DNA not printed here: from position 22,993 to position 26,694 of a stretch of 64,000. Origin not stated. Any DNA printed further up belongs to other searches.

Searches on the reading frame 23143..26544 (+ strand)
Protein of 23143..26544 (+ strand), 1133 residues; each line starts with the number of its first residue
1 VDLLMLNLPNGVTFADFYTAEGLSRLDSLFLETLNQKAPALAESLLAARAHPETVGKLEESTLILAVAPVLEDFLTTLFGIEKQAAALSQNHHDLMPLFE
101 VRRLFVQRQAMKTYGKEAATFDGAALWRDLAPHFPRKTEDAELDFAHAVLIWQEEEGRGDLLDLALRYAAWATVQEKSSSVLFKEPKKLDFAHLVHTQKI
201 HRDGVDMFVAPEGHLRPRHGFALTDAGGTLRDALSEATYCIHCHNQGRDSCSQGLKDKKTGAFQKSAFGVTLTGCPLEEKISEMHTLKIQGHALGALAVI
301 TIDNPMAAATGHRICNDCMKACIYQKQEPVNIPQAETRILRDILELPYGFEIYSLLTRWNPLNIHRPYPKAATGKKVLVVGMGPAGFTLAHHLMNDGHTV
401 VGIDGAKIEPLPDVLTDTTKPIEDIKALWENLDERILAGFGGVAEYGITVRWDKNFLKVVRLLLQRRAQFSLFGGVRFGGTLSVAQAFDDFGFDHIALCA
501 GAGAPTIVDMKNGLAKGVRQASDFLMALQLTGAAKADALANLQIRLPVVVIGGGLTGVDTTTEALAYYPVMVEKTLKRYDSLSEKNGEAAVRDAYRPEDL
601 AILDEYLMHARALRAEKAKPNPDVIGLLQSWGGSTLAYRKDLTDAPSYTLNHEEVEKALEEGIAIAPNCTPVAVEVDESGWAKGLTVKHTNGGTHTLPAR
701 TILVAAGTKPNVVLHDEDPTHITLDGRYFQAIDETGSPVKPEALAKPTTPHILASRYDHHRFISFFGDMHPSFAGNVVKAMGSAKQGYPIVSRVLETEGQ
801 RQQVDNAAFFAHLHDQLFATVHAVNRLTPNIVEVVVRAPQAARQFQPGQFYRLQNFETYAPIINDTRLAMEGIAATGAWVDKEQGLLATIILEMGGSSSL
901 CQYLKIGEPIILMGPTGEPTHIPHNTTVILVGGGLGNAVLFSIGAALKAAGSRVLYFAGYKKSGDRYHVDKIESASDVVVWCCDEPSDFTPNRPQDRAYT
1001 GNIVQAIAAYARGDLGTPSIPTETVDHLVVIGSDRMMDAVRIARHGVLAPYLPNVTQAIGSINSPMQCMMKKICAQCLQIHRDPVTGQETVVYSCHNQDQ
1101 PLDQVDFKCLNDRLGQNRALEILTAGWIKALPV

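Call 4: search_protein_families(library=pfam, proteins=[window:23143-26544:+], max_evalue=1)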
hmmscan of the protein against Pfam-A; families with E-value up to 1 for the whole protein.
window:23143-26544:+ (1133 aa): 10 families
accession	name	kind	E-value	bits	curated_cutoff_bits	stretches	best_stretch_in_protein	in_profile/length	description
PF07992.20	Pyr_redox_2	-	1e-12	48.5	26.1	2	375-567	1-164/291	Pyridine nucleotide-disulphide oxidoreductase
PF14691.11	Fer4_20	-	2.1e-05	24.7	25.8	1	273-337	34-102/113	Dihydroprymidine dehydrogenase domain II, 4Fe-4S cluster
PF02254.24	TrkA_N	-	0.00056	20.7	23.8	1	377-404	1-28/116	TrkA-N domain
PF01494.25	FAD_binding_3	-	0.012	15.3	22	1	376-404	3-31/349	FAD binding domain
PF21799.2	MurD-like_N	-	0.032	14.9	27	1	375-417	1-43/88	Mur ligase MurD-like, N-terminal domain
PF22415.1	PSV_ORF131-like_dom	-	0.063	13.7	27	1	673-701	33-62/80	PSV_Hypothetical protein ORF131-like domain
PF00070.33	Pyr_redox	-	0.1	13.6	22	0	656-688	48-80/82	Pyridine nucleotide-disulphide oxidoreductase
PF03446.21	NAD_binding_2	-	0.13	12.7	21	1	377-433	2-57/161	NAD binding domain of 6-phosphogluconate dehydrogenase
PF13241.12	NAD_binding_7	-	0.21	12.6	22.1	0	373-406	6-39/104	Putative NAD(P)-binding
PF05834.18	Lycopene_cycl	-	0.26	10.8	23.4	1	377-407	2-34/380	Lycopene cyclase protein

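Call 8: search_protein_families(library=ncbifam, proteins=[window:23143-26544:+], max_evalue=1)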
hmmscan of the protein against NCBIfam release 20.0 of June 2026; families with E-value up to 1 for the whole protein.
window:23143-26544:+ (1133 aa): 39 families (the best 25 are shown)
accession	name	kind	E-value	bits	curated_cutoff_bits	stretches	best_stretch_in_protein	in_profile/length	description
NF005128.0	PRK06567.1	equivalog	1.2e-219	731.8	1072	2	21-957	15-924/1031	putative bifunctional glutamate synthase subunit beta/2-polyprenylphenol hydroxylase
NF009414.0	PRK12778.1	equivalog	5e-34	117.6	1103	4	825-984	8-157/752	bifunctional dihydroorotate dehydrogenase B NAD binding subunit/NADPH-dependent glutamate synthase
NF009413.0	PRK12775.1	equivalog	1.1e-23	83.1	1895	2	836-989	19-163/1006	putative trifunctional 2-polyprenylphenol hydroxylase/glutamate synthase subunit beta/ferritin domain-containing protein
NF009415.0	PRK12779.1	equivalog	6.1e-23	80.7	1519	3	778-973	609-798/944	putative bifunctional glutamate synthase subunit beta/2-polyprenylphenol hydroxylase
TIGR01316.1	gltA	equivalog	1.6e-22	79.9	471.75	3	265-400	32-159/449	NADPH-dependent glutamate synthase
NF004862.0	PRK06222.1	subfamily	2.5e-18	66.6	220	1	824-987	7-160/281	sulfide/dihydroorotate dehydrogenase-like FAD/NAD-binding protein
NF009410.0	PRK12771.1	subfamily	6.5e-18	64.6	516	2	273-401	52-165/566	NAD(P)-binding protein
TIGR01317.1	GOGAT_sm_gam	subfamily_domain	1.2e-15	57.4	447.7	2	268-401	51-170/485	glutamate synthase small subunit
TIGR01318.1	gltD_gamma_fam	subfamily_domain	3.9e-10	38.9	482.95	3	635-693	310-365/467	glutamate synthase, small subunit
NF009409.0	PRK12770.1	subfamily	1e-09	37.9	343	2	493-567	120-195/360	putative glutamate synthase subunit beta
NF009408.0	PRK12769.1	equivalog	1.9e-09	36.3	1003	3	635-693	496-551/659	formate-dependent uric acid utilization protein AegA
NF009454.0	PRK12814.1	equivalog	2.5e-09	36.1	916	3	367-404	186-223/657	putative NADPH-dependent glutamate synthase small subunit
TIGR03315.1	Se_ygfK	equivalog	6.8e-09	33.7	835.3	1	272-402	448-565/1012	putative selenate reductase subunit YgfK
NF000799.0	PRK00054.1-4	equivalog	2.7e-08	33.2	314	1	820-984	8-167/258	dihydroorotate dehydrogenase electron transfer subunit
NF010590.0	PRK13984.1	equivalog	2.9e-06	25.7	946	2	269-400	196-314/611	putative oxidoreductase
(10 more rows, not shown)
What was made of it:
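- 23143..26544 (+): GltD-like/FNR-like FAD oxidoreductase (RP005_N family), the right flanking core gene. Pfam and NCBIfam (calls 4, 8).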

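Call 14: find_related_loci(query=window:23143-26544:+, collection=genome_contigs, flank=10000)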
Query window:23143-26544:+ (1133 aa) in genome_contigs; peptide patterns used: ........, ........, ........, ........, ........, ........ (x = any residue, [..] = any of these).
600 stretches matched a pattern (row limit reached: there are more); 589 encode a relative of the query (tblastn E <= 1e-3); the best 80 are kept; 80 distinct loci.
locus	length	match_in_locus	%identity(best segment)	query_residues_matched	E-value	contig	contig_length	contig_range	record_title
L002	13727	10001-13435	61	5-1129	0e+0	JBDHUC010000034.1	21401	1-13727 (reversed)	MAG: Alphaproteobacteria bacterium isolate AS-MICRO-OLR.108 NODE_8716_length_21401_cov_8.585432, whole genome shotgun se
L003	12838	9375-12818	60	4-1130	0e+0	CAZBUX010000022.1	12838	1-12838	MAG TPA_asm: uncultured Rickettsiales bacterium isolate SRP329715_co2_1 genome assembly, contig: NODE_9084_length_12838_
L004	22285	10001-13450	61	6-1128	0e+0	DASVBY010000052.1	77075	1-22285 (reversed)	MAG TPA_asm: Burkholderiales bacterium isolate SMAG_U1991 k141_436512, whole genome shotgun sequence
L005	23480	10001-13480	60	1-1128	0e+0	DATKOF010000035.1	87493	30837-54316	MAG TPA_asm: Burkholderiales bacterium isolate SMAG_U14757 k141_5383144, whole genome shotgun sequence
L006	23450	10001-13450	60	6-1128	0e+0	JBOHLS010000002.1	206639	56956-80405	MAG: Stellaceae bacterium isolate SE1507_maxbin2.bin.2 NODE_13_length_206639_cov_10.521025, whole genome shotgun sequenc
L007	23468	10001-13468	60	6-1128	0e+0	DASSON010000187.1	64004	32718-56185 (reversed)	MAG TPA_asm: Burkholderiales bacterium isolate SMAG_U1253 k141_1499273, whole genome shotgun sequence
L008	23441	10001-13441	61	6-1128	0e+0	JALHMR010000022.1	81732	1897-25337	MAG: Rhodospirillaceae bacterium isolate Bin_39_2_2 c_000000001733, whole genome shotgun sequence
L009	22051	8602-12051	60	6-1128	0e+0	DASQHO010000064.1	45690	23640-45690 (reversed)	MAG TPA_asm: Stellaceae bacterium isolate SMAG_U11835 k141_1084606, whole genome shotgun sequence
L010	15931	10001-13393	59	13-1128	0e+0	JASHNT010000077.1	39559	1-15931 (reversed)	MAG: Bryobacteraceae bacterium isolate JOPF004 JOPF_N14C_contig_166187, whole genome shotgun sequence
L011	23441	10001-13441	61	11-1129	0e+0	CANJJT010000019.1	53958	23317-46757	MAG: Betaproteobacteria bacterium isolate RH-23may17-1255 genome assembly, contig: RH-23may17-C4234, whole genome shotgu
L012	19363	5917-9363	60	6-1128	0e+0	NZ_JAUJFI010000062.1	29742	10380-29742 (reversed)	Azospirillum isscasi strain C340-1 c340-01_scaffold62, whole genome shotgun sequence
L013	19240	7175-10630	59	4-1128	0e+0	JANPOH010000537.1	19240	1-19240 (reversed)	MAG: Betaproteobacteria bacterium isolate VAR_87_metabat_144 VAR_87_k141_160198, whole genome shotgun sequence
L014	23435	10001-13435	60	3-1128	0e+0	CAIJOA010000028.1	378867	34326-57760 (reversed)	MAG: uncultured Rhodospirillales bacterium isolate Umea2_bin-0321 genome assembly, contig: bin-0321:28/50, whole genome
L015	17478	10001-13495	59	4-1128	0e+0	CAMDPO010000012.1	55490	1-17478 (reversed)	MAG: Rhizobium sp. Q54 isolate ZH-13nov19-49 genome assembly, contig: ZH-13nov19-C580, whole genome shotgun sequence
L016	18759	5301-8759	59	6-1128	0e+0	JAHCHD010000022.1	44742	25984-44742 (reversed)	MAG: Bryobacterales bacterium isolate TGS_ACI1 ACI1_22, whole genome shotgun sequence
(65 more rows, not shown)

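Call 56: find_homologous_proteins(query=window:23143-26544:+, max_evalue=1e-50)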
Query window:23143-26544:+ (1133 aa): 8000 proteins with E <= 1e-50 among 8000 candidates; the best 120 are listed.
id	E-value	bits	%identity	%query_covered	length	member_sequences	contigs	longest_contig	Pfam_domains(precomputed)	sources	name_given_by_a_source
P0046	0.0e+0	2594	99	100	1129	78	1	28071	PF14691.12,PF27156.1,PF07992.21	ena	-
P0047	0.0e+0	2592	99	100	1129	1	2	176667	PF14691.12,PF27156.1,PF07992.21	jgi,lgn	jgi:NADPH-dependent glutamate synthase beta subunit-like oxidoreductase/NAD(P)H-flavin reductase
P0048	0.0e+0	2585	99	100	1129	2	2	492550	PF14691.12,PF27156.1,PF07992.21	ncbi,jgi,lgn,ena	jgi:NADPH-dependent glutamate synthase beta subunit-like oxidoreductase/NAD(P)H-flavin reductase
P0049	0.0e+0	2301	88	99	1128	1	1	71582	PF14691.12,PF27156.1,PF07992.21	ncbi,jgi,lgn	jgi:NADPH-dependent glutamate synthase beta subunit-like oxidoreductase/NAD(P)H-flavin reductase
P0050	0.0e+0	1555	63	99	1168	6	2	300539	PF27156.1,PF07992.21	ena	-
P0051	0.0e+0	1549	63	99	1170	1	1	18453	PF27156.1,PF07992.21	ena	-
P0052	0.0e+0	1543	62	99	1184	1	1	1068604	PF27156.1,PF07992.21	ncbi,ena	-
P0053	0.0e+0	1533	62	99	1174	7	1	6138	PF27156.1,PF07992.21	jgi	jgi:NADPH-dependent glutamate synthase beta subunit-like oxidoreductase/NAD(P)H-flavin reductase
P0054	0.0e+0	1533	62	99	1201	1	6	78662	PF27156.1,PF07992.21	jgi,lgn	jgi:NADPH-dependent glutamate synthase beta subunit-like oxidoreductase/NAD(P)H-flavin reductase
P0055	0.0e+0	1531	62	99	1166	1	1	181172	PF27156.1,PF07992.21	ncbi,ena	-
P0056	0.0e+0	1529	62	99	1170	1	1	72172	PF27156.1,PF07992.21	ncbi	ncbi:MAG: FAD-dependent oxidoreductase [Nevskiales bacterium]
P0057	0.0e+0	1529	62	99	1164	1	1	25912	PF27156.1,PF07992.21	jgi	-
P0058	0.0e+0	1529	62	99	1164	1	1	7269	PF27156.1,PF07992.21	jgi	-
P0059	0.0e+0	1528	62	99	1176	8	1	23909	PF27156.1,PF07992.21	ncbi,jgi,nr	ncbi:MAG TPA: FAD-dependent oxidoreductase [Burkholderiales bacterium]|jgi:NADPH-dependent glutamate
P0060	0.0e+0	1528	62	99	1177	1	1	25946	PF27156.1,PF07992.21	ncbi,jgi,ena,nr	ncbi:MAG TPA: FAD-dependent oxidoreductase [Burkholderiales bacterium]|nr:FAD-dependent oxidoreducta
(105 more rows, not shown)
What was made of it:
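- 23143..26544 (+): Homologues at 99% and 88% identity, then a drop to 63% (call 56).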

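Call 57: find_encoding_contigs(protein=P0049, flank=10000, max_places=4)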
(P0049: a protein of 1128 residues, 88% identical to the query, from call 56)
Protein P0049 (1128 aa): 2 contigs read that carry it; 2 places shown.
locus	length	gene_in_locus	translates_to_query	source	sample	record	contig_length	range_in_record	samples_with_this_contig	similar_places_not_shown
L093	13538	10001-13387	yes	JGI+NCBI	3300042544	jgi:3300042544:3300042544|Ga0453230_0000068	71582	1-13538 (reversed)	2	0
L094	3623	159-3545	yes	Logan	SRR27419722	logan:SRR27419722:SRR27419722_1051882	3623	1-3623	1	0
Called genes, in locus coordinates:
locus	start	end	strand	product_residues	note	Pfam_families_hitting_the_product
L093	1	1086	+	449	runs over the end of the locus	PF01474:DAHP_synth_2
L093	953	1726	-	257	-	PF24675:NpmA (faint), PF02390:Methyltransf_4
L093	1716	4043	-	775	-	PF08267:Meth_synt_1, PF01717:Meth_synt_2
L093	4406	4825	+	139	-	PF01192:RNA_pol_Rpb6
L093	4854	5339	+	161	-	PF02915:Rubrerythrin (weak), PF03232:COQ7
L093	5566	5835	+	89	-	PF00312:Ribosomal_S15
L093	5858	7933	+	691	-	PF01138:RNase_PH, PF03725:RNase_PH_C, PF03726:PNPase, PF01138:RNase_PH, PF22675:KH-I_KHDC4-BBP (faint), PF00013:KH_1, PF00575:S1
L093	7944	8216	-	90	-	-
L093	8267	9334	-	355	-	PF01979:Amidohydro_1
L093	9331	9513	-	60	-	-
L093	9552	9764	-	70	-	PF01710:HTH_Tnp_IS630 (weak), PF13384:HTH_23, PF13518:HTH_28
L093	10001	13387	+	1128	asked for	PF27156:RP005_N, PF14691:Fer4_20 (faint), PF07992:Pyr_redox_2 (weak)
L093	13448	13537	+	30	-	?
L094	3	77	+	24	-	?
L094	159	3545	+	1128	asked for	PF27156:RP005_N, PF14691:Fer4_20 (faint), PF07992:Pyr_redox_2 (weak)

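Call 58: find_encoding_contigs(protein=P0048, flank=10000, max_places=6)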
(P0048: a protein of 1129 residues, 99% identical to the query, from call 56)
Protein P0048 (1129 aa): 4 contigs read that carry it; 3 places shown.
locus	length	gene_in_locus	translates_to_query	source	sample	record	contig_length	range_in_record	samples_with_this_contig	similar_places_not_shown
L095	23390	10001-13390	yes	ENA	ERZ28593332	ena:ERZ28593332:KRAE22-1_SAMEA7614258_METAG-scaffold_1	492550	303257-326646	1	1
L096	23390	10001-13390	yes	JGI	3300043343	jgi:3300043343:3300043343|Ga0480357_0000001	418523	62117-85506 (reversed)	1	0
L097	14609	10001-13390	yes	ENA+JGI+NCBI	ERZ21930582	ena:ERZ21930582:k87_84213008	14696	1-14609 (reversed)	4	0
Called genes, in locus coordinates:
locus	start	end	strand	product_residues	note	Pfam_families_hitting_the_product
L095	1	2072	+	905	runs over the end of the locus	PF01627:Hpt, PF02895:H-kinase_dim, PF02518:HATPase_c, PF01584:CheW, PF00072:Response_reg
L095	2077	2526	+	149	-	PF01584:CheW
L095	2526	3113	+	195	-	PF18306:LDcluster4, PF03641:Lysine_decarbox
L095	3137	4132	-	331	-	PF06258:Mito_fiss_Elm1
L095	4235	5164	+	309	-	PF10691:DUF2497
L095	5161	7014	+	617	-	PF13567:DUF4131, PF03772:Competence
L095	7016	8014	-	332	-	PF00044:Gp_dh_N, PF02800:Gp_dh_C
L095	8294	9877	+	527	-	-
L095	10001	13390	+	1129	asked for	PF27156:RP005_N, PF14691:Fer4_20 (faint), PF07992:Pyr_redox_2 (weak)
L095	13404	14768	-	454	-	PF01406:tRNA-synt_1e, PF09334:tRNA-synt_1g (faint)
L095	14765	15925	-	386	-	PF00768:Peptidase_S11, PF13354:Beta-lactamase2, PF07943:PBP5_C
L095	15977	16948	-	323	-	PF00108:Thiolase_N, PF08545:ACP_syn_III, PF08541:ACP_syn_III_C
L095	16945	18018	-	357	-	PF02504:FA_synthesis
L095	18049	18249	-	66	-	PF01783:Ribosomal_L32p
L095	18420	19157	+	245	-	PF00813:FliP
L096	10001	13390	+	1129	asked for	PF27156:RP005_N, PF14691:Fer4_20 (faint), PF07992:Pyr_redox_2 (weak)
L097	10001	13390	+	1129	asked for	PF27156:RP005_N, PF14691:Fer4_20 (faint), PF07992:Pyr_redox_2 (weak)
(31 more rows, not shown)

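Call 75: list_cluster_members(proteins=[P0048, P0049, P0006, P0005, P0009, P0010, P0013, P0015, P0025, P0007])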
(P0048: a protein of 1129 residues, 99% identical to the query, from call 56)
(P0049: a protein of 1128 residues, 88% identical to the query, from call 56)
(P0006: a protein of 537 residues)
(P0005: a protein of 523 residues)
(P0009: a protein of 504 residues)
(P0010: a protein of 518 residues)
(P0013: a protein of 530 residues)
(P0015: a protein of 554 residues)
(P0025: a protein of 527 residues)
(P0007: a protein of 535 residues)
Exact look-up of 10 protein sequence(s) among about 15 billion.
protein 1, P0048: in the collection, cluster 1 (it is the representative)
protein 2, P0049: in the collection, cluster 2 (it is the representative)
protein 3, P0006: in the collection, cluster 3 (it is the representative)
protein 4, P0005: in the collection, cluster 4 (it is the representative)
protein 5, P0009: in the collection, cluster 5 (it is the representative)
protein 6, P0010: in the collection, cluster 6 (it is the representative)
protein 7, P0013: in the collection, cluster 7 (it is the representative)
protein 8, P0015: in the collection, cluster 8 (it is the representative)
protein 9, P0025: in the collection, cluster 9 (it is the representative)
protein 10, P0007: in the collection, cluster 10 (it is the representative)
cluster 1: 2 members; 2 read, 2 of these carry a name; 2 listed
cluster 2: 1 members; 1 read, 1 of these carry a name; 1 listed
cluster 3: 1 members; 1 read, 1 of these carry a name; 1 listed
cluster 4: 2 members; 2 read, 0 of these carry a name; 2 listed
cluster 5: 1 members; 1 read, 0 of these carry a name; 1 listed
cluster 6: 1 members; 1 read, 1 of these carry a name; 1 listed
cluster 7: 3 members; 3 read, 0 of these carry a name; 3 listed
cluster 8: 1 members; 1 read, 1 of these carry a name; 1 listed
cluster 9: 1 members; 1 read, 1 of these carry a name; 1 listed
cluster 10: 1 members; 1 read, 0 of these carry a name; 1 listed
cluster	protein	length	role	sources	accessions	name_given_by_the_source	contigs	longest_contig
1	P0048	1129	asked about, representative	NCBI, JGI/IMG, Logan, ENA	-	NADPH-dependent glutamate synthase beta subunit-like oxidoreductase/NAD(P)H-flavin ...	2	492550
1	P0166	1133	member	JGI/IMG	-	NADPH-dependent glutamate synthase beta subunit-like oxidoreductase/NAD(P)H-flavin ...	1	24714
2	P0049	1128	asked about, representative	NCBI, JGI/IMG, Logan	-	NADPH-dependent glutamate synthase beta subunit-like oxidoreductase/NAD(P)H-flavin ...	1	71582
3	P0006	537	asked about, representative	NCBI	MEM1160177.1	MAG: hypothetical protein AAGJ28_04535 [Pseudomonadota bacterium]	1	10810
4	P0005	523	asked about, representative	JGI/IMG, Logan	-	-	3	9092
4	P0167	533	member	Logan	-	-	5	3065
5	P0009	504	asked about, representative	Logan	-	-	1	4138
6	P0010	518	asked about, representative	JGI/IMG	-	hypothetical protein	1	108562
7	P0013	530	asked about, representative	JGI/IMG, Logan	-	-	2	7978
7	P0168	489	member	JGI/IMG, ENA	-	-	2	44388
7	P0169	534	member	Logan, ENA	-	-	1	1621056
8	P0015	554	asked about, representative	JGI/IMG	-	hypothetical protein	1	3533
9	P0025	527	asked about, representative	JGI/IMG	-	hypothetical protein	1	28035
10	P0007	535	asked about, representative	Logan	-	-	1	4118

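Call 89: find_encoding_contigs(protein=P0169, flank=8000, max_places=2)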
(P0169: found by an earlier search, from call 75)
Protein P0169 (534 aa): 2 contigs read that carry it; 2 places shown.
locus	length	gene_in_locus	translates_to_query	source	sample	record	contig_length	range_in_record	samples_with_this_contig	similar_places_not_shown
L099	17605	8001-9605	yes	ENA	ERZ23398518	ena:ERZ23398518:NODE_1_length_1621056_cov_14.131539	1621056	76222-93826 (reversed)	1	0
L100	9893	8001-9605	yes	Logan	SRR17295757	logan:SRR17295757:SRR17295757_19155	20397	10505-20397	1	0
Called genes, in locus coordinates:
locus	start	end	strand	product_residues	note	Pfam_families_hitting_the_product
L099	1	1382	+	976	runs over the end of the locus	PF00311:PEPcase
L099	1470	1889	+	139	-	PF00072:Response_reg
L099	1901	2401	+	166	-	-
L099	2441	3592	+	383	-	PF08495:FIST, PF10442:FIST_C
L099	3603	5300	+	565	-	PF02518:HATPase_c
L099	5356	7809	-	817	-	PF00690:Cation_ATPase_N, PF00122:E1-E2_ATPase, PF00702:Hydrolase, PF13246:Cation_ATPase, PF00689:Cation_ATPase_C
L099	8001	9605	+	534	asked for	-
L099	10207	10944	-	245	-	PF01145:Band_7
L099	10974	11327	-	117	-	PF01145:Band_7 (weak)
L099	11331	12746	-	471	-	PF25145:NfeD1b_N, PF24961:NfeD_membrane, PF01957:NfeD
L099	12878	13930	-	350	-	PF00294:PfkB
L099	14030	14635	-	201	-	PF00694:Aconitase_C, PF27512:LeuD (weak), PF27434:LeuD_C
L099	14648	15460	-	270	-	PF00330:Aconitase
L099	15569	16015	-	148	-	PF01245:Ribosomal_L19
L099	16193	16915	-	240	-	PF01746:tRNA_m1G_MT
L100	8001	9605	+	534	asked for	-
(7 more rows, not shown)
